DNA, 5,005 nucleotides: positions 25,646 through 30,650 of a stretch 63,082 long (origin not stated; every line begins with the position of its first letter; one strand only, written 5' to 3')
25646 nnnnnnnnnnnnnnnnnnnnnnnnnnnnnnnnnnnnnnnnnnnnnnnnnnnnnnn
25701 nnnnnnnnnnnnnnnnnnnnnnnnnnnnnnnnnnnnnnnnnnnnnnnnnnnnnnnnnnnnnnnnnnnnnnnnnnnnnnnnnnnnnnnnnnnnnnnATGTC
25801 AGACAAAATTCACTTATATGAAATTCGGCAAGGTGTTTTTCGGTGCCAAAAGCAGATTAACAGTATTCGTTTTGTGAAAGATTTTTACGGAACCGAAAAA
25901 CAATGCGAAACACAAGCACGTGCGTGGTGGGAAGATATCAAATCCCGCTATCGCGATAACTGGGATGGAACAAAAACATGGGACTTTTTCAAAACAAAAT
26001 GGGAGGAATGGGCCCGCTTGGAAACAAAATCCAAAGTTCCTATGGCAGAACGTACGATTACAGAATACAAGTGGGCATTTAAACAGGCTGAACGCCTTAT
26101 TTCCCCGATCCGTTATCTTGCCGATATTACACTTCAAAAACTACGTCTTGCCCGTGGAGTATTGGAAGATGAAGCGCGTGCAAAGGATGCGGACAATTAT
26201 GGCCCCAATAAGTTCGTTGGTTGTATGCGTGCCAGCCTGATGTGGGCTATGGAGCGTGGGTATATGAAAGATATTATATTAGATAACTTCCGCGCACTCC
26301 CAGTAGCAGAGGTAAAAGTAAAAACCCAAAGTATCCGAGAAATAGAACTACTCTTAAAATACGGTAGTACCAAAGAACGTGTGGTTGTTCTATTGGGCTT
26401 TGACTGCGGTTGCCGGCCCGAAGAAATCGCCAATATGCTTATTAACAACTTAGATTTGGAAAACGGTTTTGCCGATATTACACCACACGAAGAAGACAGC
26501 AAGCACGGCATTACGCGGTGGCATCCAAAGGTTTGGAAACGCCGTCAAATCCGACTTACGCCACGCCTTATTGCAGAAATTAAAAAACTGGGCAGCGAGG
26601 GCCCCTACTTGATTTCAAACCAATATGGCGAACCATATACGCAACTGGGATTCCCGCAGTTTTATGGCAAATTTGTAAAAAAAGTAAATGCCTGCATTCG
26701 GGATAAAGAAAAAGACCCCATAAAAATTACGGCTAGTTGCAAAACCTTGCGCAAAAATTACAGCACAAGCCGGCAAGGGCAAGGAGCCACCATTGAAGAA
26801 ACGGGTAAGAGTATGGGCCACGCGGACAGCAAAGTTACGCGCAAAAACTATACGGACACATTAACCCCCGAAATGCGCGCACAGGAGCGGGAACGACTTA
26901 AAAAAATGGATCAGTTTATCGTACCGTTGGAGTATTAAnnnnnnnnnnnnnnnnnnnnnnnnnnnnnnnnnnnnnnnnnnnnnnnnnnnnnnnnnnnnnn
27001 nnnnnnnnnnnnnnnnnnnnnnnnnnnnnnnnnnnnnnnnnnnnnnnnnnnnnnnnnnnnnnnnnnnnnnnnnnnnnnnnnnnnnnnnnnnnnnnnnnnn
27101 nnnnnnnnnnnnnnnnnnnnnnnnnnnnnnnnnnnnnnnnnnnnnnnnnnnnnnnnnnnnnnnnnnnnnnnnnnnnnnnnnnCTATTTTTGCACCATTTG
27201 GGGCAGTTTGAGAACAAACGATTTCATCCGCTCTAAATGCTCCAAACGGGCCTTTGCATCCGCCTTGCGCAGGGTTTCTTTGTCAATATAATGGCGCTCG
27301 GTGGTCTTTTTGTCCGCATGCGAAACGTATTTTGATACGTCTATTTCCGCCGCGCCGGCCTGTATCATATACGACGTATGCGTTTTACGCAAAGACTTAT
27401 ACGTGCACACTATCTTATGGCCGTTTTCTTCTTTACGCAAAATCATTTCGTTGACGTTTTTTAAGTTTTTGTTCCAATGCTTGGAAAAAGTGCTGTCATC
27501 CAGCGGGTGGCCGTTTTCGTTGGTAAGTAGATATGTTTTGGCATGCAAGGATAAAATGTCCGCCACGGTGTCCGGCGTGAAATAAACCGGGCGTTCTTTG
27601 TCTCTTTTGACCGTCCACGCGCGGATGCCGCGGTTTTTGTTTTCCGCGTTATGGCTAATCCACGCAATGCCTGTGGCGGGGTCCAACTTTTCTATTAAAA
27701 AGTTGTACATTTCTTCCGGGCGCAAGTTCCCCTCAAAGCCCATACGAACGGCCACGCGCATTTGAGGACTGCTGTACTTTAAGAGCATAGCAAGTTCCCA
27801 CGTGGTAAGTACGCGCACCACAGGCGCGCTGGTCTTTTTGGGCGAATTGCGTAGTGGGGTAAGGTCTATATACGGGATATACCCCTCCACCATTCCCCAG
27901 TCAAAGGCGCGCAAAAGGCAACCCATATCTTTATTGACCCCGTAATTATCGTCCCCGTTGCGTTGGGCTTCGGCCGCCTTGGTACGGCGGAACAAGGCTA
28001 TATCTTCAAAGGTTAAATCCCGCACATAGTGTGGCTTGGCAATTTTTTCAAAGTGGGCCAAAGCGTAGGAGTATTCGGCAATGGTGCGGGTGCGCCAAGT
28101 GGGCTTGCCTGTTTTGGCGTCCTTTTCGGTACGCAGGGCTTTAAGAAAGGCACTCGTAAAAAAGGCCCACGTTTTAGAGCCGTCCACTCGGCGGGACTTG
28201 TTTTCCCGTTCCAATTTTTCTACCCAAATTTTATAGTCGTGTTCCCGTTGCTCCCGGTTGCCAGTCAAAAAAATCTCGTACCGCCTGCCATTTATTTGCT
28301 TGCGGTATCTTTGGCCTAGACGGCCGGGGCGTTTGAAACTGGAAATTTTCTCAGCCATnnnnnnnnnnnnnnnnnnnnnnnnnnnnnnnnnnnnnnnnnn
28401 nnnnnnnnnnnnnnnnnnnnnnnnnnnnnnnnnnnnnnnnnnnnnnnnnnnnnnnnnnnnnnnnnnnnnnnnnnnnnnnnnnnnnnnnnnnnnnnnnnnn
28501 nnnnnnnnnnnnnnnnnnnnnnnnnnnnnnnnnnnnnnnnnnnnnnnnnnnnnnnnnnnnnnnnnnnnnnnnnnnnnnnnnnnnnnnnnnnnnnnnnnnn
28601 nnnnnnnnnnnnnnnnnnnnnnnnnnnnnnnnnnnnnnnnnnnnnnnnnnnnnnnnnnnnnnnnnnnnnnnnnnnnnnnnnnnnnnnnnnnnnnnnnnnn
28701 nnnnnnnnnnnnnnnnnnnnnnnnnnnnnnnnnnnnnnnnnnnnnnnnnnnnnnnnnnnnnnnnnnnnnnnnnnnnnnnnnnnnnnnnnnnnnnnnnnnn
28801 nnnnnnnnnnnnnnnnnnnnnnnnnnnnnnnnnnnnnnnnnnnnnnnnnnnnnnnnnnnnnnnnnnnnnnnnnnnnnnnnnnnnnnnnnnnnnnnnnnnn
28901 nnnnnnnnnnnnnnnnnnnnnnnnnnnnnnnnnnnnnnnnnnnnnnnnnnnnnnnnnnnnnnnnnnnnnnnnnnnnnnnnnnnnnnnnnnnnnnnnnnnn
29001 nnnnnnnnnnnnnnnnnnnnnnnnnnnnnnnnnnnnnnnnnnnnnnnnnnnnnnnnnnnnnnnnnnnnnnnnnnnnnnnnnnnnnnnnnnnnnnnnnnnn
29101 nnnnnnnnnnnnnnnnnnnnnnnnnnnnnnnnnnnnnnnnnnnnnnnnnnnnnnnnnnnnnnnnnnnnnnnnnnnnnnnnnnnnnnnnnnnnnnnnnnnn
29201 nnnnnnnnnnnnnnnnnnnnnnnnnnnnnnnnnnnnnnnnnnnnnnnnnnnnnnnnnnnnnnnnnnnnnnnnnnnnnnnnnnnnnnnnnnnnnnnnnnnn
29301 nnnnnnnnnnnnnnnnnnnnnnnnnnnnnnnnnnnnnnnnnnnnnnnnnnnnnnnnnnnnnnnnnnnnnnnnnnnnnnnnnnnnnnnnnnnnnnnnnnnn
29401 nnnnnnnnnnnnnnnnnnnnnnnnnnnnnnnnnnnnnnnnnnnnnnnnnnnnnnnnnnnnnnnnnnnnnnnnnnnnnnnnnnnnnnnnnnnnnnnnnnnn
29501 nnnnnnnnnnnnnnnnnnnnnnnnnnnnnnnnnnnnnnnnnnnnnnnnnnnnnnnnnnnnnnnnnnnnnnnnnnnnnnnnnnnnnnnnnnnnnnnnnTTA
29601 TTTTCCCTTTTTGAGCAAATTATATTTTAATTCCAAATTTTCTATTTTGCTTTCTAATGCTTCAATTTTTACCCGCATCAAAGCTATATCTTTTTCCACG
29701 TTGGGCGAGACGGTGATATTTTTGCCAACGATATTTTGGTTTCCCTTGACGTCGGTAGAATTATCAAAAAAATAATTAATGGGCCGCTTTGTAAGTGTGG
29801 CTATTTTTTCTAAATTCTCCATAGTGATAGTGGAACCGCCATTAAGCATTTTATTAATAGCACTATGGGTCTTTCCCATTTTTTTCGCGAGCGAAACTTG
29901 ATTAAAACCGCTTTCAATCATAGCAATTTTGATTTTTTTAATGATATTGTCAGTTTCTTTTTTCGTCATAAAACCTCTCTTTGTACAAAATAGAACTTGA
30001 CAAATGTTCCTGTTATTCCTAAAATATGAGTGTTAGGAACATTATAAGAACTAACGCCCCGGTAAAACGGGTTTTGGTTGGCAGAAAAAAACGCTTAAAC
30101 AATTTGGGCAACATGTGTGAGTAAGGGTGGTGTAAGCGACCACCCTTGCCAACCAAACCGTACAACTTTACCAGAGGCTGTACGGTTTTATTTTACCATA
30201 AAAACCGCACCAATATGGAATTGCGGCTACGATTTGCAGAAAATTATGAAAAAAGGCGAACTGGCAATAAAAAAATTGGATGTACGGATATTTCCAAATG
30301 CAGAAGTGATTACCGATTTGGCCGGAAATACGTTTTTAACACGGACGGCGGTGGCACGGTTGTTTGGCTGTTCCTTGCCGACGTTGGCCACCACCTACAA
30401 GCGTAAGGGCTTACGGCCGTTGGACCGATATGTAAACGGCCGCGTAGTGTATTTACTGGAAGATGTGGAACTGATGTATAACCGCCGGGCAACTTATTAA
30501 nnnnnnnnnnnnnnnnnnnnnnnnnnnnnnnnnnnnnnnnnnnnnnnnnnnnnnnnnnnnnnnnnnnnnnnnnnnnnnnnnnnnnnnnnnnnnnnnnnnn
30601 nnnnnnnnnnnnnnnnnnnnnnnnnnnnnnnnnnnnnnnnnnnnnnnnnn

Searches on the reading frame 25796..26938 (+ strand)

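Call 56: search_protein_families(library=pfam, proteins=[window:25796-26938:+], max_evalue=0.01)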
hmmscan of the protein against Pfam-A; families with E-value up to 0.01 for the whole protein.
window:25796-26938:+ (380 aa): 1 family
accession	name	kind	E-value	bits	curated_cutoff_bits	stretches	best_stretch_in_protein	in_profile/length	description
PF00589.27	Phage_integrase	-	1.6e-07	31.7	27.1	1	190-355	20-168/172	Phage integrase family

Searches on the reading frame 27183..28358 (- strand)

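Call 56: search_protein_families(library=pfam, proteins=[window:27183-28358:-], max_evalue=0.01)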
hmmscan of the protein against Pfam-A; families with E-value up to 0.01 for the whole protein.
window:27183-28358:- (391 aa): 1 family
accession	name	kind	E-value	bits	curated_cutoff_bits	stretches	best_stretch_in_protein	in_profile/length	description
PF00589.27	Phage_integrase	-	1.1e-08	35.5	27.1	1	188-361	7-169/172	Phage integrase family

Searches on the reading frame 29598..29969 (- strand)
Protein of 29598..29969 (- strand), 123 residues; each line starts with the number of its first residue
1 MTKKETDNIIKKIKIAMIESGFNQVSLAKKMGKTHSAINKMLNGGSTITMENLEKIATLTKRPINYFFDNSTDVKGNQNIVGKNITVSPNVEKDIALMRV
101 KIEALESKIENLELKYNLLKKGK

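Call 56: search_protein_families(library=pfam, proteins=[window:29598-29969:-], max_evalue=0.01)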
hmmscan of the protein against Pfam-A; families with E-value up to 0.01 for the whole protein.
window:29598-29969:- (123 aa): 4 families
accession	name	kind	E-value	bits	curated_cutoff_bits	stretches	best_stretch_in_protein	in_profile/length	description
PF01381.28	HTH_3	-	1.8e-10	41.1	23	1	13-67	1-55/55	Helix-turn-helix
PF13443.12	HTH_26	-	1.1e-05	26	22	1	12-58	1-48/63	Cro/C1-type HTH DNA-binding domain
PF19776.5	DUF6262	-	0.00024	21.7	29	1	22-121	8-105/110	Family of unknown function (DUF6262)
PF08667.16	BetR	-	0.0072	16.9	21.6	1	27-78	28-78/148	BetR domain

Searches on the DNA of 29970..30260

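Call 90: search_rna_families(source=window, start=29970, end=30260, threshold=evalue, max_evalue=5)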
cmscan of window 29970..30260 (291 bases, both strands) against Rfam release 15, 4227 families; matches with E-value up to 5: 4.
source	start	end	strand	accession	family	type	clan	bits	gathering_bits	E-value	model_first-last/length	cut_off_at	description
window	30068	30161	-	RF01941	MIR1223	Gene; miRNA;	-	16.7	77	0.31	1-102/102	no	MIR1223 microRNA precursor family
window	30123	30147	-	RF01837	toga_FSE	Cis-reg; frameshift_element;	-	15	40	3.1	1-29/29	no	togavirus ribosomal frameshift element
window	30111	30193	+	RF01640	ceN51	Gene; snRNA; snoRNA; HACA-box;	-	14.1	65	1.1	1-141/141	no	Caenorhabditis snoRNA ceN51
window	30121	30190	-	RF00029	Intron_gpII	Intron;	-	12.9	40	4.5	1-77/77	no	Group II catalytic intron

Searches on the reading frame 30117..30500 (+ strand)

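Call 56: search_protein_families(library=pfam, proteins=[window:30117-30500:+], max_evalue=0.01)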
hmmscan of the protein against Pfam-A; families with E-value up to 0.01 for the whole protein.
window:30117-30500:+ (127 aa): 1 family
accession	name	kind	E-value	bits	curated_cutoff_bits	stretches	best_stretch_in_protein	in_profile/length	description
PF12728.13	HTH_17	-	0.0085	16.8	27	0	73-123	1-49/51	Helix-turn-helix domain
